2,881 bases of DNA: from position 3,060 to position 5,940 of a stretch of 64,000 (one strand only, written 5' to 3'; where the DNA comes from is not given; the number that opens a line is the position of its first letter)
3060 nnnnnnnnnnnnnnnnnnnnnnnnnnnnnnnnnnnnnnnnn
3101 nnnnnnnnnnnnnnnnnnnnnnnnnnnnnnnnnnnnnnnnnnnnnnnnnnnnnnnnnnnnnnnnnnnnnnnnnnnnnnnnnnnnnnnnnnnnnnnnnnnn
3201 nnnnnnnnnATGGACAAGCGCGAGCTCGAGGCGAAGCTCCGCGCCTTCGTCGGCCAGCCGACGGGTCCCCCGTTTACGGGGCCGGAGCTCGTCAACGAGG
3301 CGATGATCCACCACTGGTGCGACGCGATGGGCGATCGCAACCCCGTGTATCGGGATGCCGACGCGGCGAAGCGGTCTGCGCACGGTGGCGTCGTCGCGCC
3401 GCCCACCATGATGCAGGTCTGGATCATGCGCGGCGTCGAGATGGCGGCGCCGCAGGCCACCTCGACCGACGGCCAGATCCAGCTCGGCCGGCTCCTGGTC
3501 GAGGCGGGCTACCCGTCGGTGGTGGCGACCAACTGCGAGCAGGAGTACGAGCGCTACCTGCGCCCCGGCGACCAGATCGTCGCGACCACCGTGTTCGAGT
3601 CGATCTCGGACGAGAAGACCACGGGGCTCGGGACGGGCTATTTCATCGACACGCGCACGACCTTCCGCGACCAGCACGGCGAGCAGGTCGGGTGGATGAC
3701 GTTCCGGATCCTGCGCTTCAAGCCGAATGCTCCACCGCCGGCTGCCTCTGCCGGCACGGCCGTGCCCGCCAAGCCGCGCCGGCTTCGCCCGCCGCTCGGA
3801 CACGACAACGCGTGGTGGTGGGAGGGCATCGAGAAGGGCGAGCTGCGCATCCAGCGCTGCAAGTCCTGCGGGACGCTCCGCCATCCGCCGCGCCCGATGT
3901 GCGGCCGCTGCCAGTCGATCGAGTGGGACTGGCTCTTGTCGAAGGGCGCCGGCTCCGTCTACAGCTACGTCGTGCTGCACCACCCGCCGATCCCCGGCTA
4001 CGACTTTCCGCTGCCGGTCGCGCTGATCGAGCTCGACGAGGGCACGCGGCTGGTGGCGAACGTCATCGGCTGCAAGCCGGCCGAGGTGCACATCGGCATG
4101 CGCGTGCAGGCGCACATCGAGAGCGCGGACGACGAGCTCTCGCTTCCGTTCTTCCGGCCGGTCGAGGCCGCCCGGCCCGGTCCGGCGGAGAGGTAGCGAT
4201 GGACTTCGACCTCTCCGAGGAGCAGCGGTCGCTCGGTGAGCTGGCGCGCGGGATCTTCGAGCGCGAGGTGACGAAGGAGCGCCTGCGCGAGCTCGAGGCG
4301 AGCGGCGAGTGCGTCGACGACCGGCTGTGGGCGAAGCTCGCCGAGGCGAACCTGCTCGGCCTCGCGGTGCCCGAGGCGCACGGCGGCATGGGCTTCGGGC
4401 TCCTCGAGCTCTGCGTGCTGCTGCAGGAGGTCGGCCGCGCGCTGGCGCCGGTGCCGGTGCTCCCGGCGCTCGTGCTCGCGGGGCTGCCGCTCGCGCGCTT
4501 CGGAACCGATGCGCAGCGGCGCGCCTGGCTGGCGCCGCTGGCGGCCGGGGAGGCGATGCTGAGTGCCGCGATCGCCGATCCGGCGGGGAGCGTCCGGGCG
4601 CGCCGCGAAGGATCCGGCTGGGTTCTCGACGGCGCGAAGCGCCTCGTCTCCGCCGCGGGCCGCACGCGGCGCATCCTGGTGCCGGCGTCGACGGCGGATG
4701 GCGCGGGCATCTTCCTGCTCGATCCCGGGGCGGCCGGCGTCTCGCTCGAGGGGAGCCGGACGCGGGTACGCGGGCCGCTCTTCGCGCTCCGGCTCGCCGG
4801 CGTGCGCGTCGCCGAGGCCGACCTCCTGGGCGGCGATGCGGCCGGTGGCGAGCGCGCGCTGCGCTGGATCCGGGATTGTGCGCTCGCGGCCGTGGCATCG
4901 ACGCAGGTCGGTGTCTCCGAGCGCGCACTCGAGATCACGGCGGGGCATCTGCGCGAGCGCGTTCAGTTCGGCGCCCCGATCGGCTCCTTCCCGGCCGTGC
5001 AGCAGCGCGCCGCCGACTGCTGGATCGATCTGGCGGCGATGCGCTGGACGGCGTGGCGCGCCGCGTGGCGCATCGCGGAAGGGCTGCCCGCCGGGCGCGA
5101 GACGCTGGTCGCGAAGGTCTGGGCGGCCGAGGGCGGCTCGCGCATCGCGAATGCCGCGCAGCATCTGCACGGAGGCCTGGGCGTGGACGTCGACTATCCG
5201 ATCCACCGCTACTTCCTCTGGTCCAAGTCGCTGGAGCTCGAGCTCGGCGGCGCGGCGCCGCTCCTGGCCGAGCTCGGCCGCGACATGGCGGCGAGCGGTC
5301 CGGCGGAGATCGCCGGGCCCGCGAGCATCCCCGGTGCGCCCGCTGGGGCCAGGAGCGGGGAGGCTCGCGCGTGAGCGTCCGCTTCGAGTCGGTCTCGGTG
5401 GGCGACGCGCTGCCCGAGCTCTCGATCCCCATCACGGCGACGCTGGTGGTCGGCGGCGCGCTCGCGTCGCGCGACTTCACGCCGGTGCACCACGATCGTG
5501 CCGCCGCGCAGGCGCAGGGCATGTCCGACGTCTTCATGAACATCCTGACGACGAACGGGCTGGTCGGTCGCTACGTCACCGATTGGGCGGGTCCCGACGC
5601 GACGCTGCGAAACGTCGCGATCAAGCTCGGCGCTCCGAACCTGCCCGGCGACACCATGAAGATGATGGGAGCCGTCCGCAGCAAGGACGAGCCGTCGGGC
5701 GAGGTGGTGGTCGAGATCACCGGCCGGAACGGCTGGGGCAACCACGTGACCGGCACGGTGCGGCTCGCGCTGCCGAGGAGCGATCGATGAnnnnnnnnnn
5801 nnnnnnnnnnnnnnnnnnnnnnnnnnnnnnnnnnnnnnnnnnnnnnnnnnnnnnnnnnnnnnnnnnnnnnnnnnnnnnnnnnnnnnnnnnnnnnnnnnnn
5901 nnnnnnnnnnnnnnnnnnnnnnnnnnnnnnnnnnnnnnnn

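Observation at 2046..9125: igr/ChsE-ChsH-Ltp2-like parts list for sterol or branched side-chain cleavage, including a Cys-less thiolase-fold protein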

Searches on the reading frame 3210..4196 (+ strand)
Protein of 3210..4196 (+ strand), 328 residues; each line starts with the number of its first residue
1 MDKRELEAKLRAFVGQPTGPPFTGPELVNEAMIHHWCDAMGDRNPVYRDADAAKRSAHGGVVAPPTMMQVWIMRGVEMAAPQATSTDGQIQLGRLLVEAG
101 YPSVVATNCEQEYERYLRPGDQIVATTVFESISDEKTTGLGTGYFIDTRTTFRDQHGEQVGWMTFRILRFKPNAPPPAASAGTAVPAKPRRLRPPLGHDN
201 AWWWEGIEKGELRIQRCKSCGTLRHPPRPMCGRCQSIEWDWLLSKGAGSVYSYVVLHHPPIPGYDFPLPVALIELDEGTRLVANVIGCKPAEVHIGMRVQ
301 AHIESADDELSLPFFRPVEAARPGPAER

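Call 6: search_protein_families(library=pfam, proteins=[window:3210-4196:+])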
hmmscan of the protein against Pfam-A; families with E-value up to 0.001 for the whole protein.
window:3210-4196:+ (328 aa): 3 families
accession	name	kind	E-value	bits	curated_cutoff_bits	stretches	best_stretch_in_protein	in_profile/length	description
PF01796.24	OB_ChsH2_C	-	1e-18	67.4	27.1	1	244-303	4-64/65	ChsH2, C-terminal OB-fold domain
PF13452.11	FAS1_DH_region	-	6.1e-18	65.7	22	1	24-160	10-129/132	FAS1-like, dehydratase domain region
PF12172.15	zf-ChsH2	-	1.1e-11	44.7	23.2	1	204-236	1-33/37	ChsH2, rubredoxin-like zinc ribbon domain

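Call 7: search_protein_families(library=ncbifam, proteins=[window:3210-4196:+])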
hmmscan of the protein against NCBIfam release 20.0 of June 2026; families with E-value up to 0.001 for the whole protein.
window:3210-4196:+ (328 aa): 3 families
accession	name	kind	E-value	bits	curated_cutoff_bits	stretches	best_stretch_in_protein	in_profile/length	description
NF040620.1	fused_HadA_HadB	exception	1.6e-06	27.8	350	1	33-164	18-132/329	fused (3R)-hydroxyacyl-ACP dehydratase subunits HadA/HadB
NF053627.1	BnzsclthlBbsAGT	equivalog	2.6e-06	27.4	250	1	212-287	36-110/145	benzoylsuccinyl-CoA thiolase subunit BbsA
NF040624.1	HadA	equivalog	1.5e-05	25.3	180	1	32-160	17-128/144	(3R)-hydroxyacyl-ACP dehydratase subunit HadA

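Call 11: search_solved_structures(query=window:3210-4196:+, show_alignments=2)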
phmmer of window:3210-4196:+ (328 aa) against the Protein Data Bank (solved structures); distinct sequences matched with E-value up to 0.001: 8.
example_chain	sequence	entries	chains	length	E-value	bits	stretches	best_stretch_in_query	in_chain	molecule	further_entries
6ok1_B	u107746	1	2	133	2.8e-41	144.8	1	192-318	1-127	ChsH2(DUF35)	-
4w78_A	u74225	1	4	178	2.7e-35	125.1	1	16-177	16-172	Hydratase ChsH1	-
4wnb_A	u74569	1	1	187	2.8e-35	125.1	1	16-178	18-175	Hydratase ChsH2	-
9myr_B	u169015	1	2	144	7.7e-16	61.2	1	199-318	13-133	Acyl dehydratase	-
6esq_E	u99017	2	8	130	3.3e-10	42.6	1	208-303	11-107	Pfam DUF35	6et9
9skh_E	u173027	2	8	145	1e-06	31.2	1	203-305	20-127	2,4-diacetylphloroglucinol biosynthesis protein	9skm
6htj_A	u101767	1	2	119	2.7e-06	29.8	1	207-300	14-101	Nucleic-acid-binding protein containing a Zn-ribbon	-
5m3k_B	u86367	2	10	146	0.00058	22.1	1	203-303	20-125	2,4-diacetylphloroglucinol biosynthesis protein PhlB | 2,4-diacetylphloroglucinol biosynthesis protein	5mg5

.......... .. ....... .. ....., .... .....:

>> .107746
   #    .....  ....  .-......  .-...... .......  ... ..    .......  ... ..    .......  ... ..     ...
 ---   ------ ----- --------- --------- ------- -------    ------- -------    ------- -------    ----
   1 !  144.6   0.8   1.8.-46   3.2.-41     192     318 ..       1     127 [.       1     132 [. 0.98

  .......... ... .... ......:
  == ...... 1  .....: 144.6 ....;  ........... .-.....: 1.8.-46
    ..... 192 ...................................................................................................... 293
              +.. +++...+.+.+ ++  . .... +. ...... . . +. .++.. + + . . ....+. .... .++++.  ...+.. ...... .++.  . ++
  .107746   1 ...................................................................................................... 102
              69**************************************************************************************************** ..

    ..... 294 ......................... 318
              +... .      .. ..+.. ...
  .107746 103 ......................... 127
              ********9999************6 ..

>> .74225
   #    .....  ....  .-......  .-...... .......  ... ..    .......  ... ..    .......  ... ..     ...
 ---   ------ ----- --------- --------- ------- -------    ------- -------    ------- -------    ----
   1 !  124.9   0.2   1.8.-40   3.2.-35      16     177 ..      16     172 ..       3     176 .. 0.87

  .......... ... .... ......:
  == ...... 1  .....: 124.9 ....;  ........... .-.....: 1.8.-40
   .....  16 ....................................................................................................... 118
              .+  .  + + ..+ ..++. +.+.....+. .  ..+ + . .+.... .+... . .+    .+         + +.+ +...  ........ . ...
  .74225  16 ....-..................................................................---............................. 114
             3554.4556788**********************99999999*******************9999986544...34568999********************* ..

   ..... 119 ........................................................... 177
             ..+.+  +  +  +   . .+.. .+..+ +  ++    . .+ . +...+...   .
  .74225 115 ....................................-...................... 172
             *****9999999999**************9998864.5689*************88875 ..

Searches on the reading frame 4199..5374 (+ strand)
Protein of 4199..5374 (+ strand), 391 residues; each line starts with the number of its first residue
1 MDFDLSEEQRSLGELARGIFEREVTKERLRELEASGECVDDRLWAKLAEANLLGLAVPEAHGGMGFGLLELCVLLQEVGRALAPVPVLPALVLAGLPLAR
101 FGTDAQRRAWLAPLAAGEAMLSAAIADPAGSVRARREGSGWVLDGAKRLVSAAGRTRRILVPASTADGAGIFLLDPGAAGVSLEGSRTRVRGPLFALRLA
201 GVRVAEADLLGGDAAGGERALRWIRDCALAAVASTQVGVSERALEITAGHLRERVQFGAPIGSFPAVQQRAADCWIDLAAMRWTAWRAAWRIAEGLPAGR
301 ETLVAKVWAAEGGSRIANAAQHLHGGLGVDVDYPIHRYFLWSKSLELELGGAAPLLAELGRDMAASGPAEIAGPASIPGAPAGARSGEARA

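Call 6: search_protein_families(library=pfam, proteins=[window:4199-5374:+])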
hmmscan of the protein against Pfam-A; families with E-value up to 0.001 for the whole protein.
window:4199-5374:+ (391 aa): 4 families
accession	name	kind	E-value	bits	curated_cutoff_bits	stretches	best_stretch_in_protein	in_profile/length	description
PF00441.29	Acyl-CoA_dh_1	-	2.8e-26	92.9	22.4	1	231-350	17-136/150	Acyl-CoA dehydrogenase, C-terminal domain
PF02771.21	Acyl-CoA_dh_N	-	6.1e-24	85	22.9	1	6-118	1-113/113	Acyl-CoA dehydrogenase, N-terminal domain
PF08028.16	Acyl-CoA_dh_2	-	2.8e-08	34.6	22.7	1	232-339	3-120/134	Acyl-CoA dehydrogenase, C-terminal domain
PF02770.24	Acyl-CoA_dh_M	-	0.0001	22.8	33.3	1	133-185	20-77/97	Acyl-CoA dehydrogenase, middle domain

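Call 7: search_protein_families(library=ncbifam, proteins=[window:4199-5374:+])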
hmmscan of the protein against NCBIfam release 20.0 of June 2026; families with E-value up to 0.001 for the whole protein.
window:4199-5374:+ (391 aa): 16 families
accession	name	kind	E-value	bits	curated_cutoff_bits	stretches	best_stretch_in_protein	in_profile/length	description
TIGR03203.1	pimD_small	equivalog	4.1e-39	134.8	652.7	1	2-346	1-359/378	pimeloyl-CoA dehydrogenase small subunit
NF042972.1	AcrlCoAredClosAcrC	equivalog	5.1e-36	124.1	640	1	1-344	1-357/378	acryloyl-CoA reductase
NF053553.1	prodigi_MBC_PigA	equivalog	1.5e-33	116.5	500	1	1-340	1-356/381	prodigiosin MBC biosynthesis dehydrogenase PigA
NF045652.1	ProlPCPDhRedW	equivalog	5.7e-33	114.2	650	1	42-329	35-340/376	L-prolyl-[peptidyl-carrier protein] dehydrogenase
NF008997.0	PRK12341.1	equivalog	4.1e-29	101.8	537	1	1-342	1-355/382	acyl-CoA dehydrogenase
NF002885.1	PRK03354.1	equivalog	9.3e-28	97.3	540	1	1-339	1-349/378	crotonobetainyl-CoA dehydrogenase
NF050027.1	acylCoADhIpdE2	equivalog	2.6e-27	96.1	450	2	198-357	158-304/311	acyl-CoA dehydrogenase IpdE2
NF042439.1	SulpropCoADesulf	equivalog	5.3e-27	94.5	600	1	45-339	31-346/379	3-sulfinopropanoyl-CoA desulfinase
NF045552.1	GlutCoADH_Des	equivalog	3.1e-26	92.5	470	1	1-339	1-355/387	glutaryl-CoA dehydrogenase Acd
TIGR03207.1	cyc_hxne_CoA_dh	equivalog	1.4e-22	80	575.35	1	5-332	1-341/372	cyclohexanecarboxyl-CoA dehydrogenase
NF058590.1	AcCoDHFadEBacil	equivalog_domain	3.3e-22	78.8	600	1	4-294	20-322/586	acyl-CoA dehydrogenase FadE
NF043006.1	CyhCrbnylCoADH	equivalog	5e-18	65.2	650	1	34-343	32-355/380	cyclohexane-1-carbonyl-CoA dehydrogenase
NF007000.1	PRK09463.1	subfamily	1.1e-11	43.9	600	1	40-143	75-182/726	acyl-CoA dehydrogenase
NF052270.1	Staph_DH_FadE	equivalog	2.3e-11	43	600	1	132-340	159-370/400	acyl-CoA dehydrogenase FadE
NF049984.1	Rv1679_FadE16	equivalog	2.9e-09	36.7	600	1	45-339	31-341/371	Rv1679 family acyl-CoA dehydrogenase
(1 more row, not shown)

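Call 13: search_solved_structures(query=window:4199-5374:+, show_alignments=1)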
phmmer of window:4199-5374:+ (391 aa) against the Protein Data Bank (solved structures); distinct sequences matched with E-value up to 0.001: 85 (the best 60 are shown).
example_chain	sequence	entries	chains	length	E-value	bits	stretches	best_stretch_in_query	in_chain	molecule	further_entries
6wy8_A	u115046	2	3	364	3.5e-80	273.4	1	1-369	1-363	Acyl-CoA dehydrogenase domain protein Tcur3481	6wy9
4x28_D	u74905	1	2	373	6.9e-66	226.3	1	1-365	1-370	Acyl-CoA dehydrogenase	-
1ukw_A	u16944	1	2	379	3.2e-37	131.9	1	1-338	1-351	acyl-CoA dehydrogenase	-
7szv_A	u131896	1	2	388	7.8e-34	120.8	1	43-360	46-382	Acyl-CoA dehydrogenase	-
2dvl_A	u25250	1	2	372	3.4e-33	118.7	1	5-350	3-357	Acyl-CoA dehydrogenase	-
5ol2_C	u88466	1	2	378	2.4e-32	115.9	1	10-348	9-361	Acyl-CoA dehydrogenase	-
4l1f_A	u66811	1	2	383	6.9e-32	114.4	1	1-346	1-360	Acyl-CoA dehydrogenase domain protein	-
4n5f_A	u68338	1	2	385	3.2e-30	108.9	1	5-343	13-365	Putative acyl-CoA dehydrogenase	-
8sgs_A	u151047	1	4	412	5.7e-30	108.1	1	46-347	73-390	Short-chain specific acyl-CoA dehydrogenase, mitochondrial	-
7y0a_A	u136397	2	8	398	6.6e-30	107.8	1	46-348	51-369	Short-chain specific acyl-CoA dehydrogenase, mitochondrial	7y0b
1jqi_A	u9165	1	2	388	1.2e-29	107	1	44-348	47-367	short chain acyl-CoA dehydrogenase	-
2vig_A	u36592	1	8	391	2.5e-29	106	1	46-348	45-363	SHORT-CHAIN SPECIFIC ACYL-COA DEHYDROGENASE,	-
7w0j_A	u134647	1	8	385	6.6e-29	104.5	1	2-344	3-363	Acyl-CoA dehydrogenase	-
8i4p_A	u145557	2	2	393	7.2e-29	104.4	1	2-344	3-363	Acyl-CoA dehydrogenase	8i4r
6fah_C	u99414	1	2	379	2.4e-28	102.7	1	5-339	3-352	Caffeyl-CoA reductase-Etf complex subunit CarC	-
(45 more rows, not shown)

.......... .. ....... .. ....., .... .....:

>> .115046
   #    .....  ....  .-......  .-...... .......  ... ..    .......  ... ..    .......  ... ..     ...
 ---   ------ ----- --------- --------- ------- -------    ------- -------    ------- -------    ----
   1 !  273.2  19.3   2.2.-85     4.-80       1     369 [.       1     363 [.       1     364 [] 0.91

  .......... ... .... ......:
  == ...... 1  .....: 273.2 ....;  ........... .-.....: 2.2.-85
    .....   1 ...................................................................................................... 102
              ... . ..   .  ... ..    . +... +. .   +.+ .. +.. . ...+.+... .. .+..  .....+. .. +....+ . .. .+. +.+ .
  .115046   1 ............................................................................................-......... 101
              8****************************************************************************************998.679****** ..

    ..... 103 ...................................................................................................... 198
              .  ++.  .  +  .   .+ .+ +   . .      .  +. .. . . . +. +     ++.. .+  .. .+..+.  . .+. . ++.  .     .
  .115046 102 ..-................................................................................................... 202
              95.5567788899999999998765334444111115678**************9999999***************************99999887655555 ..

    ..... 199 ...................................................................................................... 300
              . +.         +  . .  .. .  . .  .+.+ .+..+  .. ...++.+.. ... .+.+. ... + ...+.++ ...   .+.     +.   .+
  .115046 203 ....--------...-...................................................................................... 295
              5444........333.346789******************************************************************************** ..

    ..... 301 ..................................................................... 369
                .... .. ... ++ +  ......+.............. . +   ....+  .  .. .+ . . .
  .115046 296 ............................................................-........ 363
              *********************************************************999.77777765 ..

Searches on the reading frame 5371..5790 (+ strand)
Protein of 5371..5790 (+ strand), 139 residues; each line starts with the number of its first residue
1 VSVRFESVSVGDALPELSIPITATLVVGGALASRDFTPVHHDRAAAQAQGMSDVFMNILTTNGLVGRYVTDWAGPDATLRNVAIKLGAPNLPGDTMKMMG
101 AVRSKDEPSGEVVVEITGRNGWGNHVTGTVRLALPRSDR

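Call 6: search_protein_families(library=pfam, proteins=[window:5371-5790:+])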
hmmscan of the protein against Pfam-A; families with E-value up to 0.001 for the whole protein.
window:5371-5790:+ (139 aa): 1 family
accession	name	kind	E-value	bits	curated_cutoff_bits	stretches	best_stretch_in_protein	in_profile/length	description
PF01575.25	MaoC_dehydratas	-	1.9e-08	34.4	27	1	16-115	13-114/123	MaoC like domain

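Call 7: search_protein_families(library=ncbifam, proteins=[window:5371-5790:+])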
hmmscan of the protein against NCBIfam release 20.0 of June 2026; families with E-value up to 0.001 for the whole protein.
window:5371-5790:+ (139 aa): 3 families
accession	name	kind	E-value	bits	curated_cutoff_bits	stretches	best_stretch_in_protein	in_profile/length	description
NF010246.0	PRK13693.1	equivalog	2.1e-15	56.9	203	1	4-121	5-127/142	(3R)-hydroxyacyl-ACP dehydratase subunit HadB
NF040620.1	fused_HadA_HadB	exception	5.1e-12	45.9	350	1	3-120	194-315/329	fused (3R)-hydroxyacyl-ACP dehydratase subunits HadA/HadB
NF006045.0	PRK08190.1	subfamily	6.3e-06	25.3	282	1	4-136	10-143/467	bifunctional enoyl-CoA hydratase/phosphate acetyltransferase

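Call 14: search_solved_structures(query=window:5371-5790:+, show_alignments=1)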
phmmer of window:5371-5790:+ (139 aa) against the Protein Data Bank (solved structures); distinct sequences matched with E-value up to 0.001: 7.
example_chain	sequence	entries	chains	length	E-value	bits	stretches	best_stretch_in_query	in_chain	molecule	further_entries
4wnb_B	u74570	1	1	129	3.6e-33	117.6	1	10-134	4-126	Hydratase ChsH1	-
4w78_B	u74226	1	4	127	5.4e-33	117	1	10-134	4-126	Hydratase ChsH2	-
5zy8_B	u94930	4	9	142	4.5e-13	52.5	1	4-125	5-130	3-hydroxyacyl-ACP dehydratase | (3R)-hydroxyacyl-ACP dehydratase subunit HadB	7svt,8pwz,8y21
4rlj_B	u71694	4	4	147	5e-13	52.4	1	4-125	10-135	(3R)-hydroxyacyl-ACP dehydratase subunit HadB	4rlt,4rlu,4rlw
4rv2_B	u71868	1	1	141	2.3e-11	47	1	4-123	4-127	MaoC family protein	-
5i7n_A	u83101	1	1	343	1.5e-09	41.1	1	4-126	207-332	MaoC-like dehydratase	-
4v12_A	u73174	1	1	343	2.1e-08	37.4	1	2-128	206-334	MAOC LIKE DOMAIN PROTEIN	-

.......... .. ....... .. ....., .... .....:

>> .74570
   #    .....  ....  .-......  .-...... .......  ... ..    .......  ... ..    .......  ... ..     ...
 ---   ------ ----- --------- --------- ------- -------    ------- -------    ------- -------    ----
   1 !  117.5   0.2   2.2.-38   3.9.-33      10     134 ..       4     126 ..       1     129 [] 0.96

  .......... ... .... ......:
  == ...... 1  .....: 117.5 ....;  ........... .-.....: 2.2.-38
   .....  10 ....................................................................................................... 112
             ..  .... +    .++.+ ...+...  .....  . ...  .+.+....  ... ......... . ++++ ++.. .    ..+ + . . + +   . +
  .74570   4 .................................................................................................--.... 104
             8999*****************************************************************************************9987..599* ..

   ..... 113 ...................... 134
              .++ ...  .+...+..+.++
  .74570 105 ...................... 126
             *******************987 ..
